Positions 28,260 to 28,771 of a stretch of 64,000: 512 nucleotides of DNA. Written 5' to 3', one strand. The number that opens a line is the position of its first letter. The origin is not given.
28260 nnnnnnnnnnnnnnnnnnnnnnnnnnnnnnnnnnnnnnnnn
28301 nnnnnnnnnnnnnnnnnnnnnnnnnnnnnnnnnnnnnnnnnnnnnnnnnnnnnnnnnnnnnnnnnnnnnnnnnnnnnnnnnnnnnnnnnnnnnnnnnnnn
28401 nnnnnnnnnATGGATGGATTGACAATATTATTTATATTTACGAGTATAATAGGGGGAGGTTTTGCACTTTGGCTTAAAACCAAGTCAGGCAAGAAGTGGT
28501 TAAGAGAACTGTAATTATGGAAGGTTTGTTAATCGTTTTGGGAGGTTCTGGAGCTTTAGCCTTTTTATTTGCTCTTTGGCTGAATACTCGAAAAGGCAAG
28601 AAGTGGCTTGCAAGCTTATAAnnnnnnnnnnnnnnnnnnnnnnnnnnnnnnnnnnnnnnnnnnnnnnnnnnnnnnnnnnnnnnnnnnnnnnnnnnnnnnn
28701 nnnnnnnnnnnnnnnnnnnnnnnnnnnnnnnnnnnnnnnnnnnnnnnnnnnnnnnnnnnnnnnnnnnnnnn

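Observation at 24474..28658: A 4.2-kb mixed-strand moron island splits the tail operon between the tape measure region and the Dit/fibre genes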

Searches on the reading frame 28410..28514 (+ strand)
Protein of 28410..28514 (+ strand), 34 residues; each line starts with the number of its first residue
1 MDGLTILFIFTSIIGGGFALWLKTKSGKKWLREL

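Call 84: search_protein_families(library=phrogs, proteins=[window:28410-28514:+], max_evalue=0.1)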
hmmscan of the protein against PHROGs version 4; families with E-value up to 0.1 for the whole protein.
window:28410-28514:+ (34 aa): 0 families

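Call 91: search_protein_families(library=padloc, proteins=[window:28410-28514:+], max_evalue=0.01)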
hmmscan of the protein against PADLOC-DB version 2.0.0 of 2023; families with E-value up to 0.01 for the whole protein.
window:28410-28514:+ (34 aa): 0 families

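Call 92: search_protein_representatives(alignment_id=A4)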
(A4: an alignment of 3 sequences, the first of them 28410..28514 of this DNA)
Query: 3 sequences, 34 profile positions. Proteins with E-value up to 0.001 (for the whole library): 153; up to 1e-10: 4; up to 1e-30: 0. The best 150 are listed.
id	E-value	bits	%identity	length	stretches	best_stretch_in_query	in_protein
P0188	1.1e-15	73.5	-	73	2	1-34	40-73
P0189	7.3e-15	70.9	-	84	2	1-34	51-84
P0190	1.3e-11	60.5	-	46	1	1-33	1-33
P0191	1.6e-11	60.2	-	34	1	1-34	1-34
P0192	2.8e-09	53.0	-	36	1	1-34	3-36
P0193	3.2e-09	52.8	-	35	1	1-34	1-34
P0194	3.4e-09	52.8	-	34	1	1-34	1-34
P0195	4.6e-09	52.3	-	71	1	1-34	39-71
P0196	4.8e-09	52.3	-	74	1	1-34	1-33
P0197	7.8e-09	51.6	-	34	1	1-34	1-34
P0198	1.1e-08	51.1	-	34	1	1-34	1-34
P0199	1.4e-08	50.8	-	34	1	1-34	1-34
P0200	2.0e-08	50.3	-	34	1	1-34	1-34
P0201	5.7e-08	48.8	-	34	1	1-34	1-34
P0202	6.7e-08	48.6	-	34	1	1-34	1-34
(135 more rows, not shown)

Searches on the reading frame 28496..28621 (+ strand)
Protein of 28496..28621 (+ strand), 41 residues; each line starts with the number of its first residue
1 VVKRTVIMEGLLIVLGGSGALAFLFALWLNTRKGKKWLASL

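Call 6: search_protein_families(library=pfam, proteins=[window:28496-28621:+], max_evalue=0.1)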
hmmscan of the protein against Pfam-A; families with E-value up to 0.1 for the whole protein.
window:28496-28621:+ (41 aa): 0 families

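Call 84: search_protein_families(library=phrogs, proteins=[window:28517-28621:+], max_evalue=0.1)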
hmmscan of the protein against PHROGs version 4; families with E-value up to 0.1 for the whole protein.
window:28517-28621:+ (34 aa): 0 families
